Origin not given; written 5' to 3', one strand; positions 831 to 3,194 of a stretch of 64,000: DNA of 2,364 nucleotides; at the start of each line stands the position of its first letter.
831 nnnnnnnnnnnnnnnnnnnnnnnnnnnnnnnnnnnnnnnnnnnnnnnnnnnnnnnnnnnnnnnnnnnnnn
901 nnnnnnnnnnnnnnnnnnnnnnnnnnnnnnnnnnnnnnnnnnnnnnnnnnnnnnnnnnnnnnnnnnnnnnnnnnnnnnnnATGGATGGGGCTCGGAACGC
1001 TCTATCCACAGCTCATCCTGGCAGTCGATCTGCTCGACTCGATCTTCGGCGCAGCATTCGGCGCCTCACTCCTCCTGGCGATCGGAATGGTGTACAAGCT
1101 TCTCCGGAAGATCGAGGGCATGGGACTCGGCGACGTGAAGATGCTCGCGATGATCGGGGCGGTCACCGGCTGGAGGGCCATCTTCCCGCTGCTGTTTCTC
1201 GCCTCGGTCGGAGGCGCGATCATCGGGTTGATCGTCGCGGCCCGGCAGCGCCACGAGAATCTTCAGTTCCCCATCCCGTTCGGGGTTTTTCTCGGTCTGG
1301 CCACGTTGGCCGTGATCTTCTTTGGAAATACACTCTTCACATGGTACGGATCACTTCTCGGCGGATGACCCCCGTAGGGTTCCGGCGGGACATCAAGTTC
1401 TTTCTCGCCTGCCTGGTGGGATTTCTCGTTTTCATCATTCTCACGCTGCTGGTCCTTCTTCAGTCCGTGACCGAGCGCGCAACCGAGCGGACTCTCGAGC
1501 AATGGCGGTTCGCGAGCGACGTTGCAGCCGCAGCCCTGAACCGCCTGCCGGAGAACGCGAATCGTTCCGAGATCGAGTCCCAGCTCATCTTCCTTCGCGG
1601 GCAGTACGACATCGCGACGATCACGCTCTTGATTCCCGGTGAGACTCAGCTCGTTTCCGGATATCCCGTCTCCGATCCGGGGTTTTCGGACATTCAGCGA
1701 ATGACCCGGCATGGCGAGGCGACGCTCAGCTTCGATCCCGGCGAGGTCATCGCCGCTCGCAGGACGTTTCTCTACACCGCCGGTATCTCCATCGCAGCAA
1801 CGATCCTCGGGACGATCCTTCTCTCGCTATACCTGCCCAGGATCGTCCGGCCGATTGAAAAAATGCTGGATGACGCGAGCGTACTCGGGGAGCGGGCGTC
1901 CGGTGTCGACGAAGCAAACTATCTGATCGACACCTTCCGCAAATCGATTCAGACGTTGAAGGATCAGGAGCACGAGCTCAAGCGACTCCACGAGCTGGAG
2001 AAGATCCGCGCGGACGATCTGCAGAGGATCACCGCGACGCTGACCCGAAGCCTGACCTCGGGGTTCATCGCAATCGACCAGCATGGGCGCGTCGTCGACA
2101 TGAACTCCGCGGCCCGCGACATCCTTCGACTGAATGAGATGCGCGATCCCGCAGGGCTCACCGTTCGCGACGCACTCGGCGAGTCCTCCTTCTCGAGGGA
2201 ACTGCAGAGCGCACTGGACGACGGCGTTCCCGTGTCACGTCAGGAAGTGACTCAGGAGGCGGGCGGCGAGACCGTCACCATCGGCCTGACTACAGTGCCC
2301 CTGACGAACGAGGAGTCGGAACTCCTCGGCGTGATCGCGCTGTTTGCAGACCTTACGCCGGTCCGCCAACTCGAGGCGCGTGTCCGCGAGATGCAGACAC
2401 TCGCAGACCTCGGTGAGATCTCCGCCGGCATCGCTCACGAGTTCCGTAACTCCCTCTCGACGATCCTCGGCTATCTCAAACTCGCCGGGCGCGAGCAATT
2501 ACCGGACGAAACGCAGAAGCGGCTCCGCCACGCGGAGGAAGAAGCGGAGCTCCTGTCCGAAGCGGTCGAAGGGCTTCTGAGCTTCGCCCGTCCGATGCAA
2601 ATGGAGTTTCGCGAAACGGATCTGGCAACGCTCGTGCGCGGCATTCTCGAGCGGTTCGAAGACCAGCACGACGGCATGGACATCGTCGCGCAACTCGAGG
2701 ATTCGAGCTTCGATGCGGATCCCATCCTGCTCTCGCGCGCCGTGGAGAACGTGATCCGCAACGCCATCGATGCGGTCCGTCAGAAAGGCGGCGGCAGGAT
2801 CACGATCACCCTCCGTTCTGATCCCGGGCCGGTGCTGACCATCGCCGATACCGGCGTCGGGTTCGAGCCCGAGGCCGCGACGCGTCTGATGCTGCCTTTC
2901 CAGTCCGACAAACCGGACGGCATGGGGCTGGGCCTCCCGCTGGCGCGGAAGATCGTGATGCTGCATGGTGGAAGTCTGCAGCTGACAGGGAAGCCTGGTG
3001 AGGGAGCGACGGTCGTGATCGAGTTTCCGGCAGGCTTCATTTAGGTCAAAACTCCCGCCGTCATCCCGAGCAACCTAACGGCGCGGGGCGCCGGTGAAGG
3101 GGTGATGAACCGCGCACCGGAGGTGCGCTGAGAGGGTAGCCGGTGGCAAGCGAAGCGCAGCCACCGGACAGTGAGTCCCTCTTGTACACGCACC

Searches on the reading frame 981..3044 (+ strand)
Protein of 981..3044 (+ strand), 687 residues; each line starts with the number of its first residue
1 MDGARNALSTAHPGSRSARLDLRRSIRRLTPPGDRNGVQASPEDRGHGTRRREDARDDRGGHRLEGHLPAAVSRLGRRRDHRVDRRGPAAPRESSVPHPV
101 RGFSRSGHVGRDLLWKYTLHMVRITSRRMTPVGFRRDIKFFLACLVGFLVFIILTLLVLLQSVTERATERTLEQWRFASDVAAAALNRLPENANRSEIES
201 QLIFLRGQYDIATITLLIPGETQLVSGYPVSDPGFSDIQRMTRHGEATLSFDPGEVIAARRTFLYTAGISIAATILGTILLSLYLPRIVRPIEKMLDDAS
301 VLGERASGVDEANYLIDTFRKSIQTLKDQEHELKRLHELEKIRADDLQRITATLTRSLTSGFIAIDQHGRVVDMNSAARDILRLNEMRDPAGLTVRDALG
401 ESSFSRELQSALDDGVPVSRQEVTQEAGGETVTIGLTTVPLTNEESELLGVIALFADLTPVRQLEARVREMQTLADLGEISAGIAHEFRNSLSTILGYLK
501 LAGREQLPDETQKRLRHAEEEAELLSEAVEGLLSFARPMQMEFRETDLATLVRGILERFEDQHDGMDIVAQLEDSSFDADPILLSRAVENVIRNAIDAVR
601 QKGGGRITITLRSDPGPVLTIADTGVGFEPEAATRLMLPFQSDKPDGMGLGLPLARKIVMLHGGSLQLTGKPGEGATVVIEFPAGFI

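Call 41: search_protein_families(library=pfam, proteins=[window:981-3044:+], max_evalue=0.00001)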
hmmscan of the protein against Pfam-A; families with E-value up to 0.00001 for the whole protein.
window:981-3044:+ (687 aa): 5 families
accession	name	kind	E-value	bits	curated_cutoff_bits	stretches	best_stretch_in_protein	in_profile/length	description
PF02518.31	HATPase_c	-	2.7e-20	73.3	26.4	1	580-684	2-109/111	Histidine kinase-, DNA gyrase B-, and HSP90-like ATPase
PF08448.16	PAS_4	-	1.3e-11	45.2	23.1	1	357-462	3-109/110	PAS fold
PF00989.32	PAS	-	1.8e-10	41.2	22.6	1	356-457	8-112/113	PAS fold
PF00512.31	HisKA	-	2.8e-10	40.6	26.9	1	477-537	2-62/66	His Kinase A (phospho-acceptor) domain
PF13426.13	PAS_9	-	7.6e-06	26.6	27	0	362-459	4-102/103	PAS domain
